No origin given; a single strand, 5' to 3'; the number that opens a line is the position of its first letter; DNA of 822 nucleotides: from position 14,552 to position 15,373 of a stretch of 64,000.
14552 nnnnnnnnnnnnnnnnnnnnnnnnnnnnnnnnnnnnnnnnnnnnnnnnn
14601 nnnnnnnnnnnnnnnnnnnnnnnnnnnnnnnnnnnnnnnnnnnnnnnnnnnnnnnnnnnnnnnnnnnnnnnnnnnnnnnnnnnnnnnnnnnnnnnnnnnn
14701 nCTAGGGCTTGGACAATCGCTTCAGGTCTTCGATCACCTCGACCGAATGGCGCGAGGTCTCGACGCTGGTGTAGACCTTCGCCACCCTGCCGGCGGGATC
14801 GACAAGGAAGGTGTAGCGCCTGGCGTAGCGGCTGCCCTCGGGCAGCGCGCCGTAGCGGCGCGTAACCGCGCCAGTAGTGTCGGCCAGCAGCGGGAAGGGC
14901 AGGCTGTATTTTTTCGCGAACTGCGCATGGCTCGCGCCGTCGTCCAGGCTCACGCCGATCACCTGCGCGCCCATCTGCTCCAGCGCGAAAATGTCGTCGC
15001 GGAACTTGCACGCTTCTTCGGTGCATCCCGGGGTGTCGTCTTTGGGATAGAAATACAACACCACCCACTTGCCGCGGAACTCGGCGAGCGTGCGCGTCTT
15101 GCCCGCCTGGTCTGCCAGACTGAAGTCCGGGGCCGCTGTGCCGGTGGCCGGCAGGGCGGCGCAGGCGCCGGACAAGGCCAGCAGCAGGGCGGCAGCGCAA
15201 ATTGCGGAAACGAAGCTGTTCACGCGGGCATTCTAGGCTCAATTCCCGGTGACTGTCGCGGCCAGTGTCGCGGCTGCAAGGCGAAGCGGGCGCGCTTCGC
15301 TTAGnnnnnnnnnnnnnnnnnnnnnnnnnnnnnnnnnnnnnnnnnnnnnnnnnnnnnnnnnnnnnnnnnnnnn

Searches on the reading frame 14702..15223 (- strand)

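Call 104: search_protein_families(library=pfam, proteins=[window:14702-15223:-], max_evalue=0.00001)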
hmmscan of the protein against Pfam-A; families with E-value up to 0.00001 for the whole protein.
window:14702-15223:- (173 aa): 2 families
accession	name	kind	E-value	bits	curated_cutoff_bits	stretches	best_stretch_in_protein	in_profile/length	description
PF00578.27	AhpC-TSA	-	2.8e-41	140.8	26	1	28-149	2-123/124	AhpC/TSA family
PF08534.16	Redoxin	-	6.8e-25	88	26.6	1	27-158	2-139/148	Redoxin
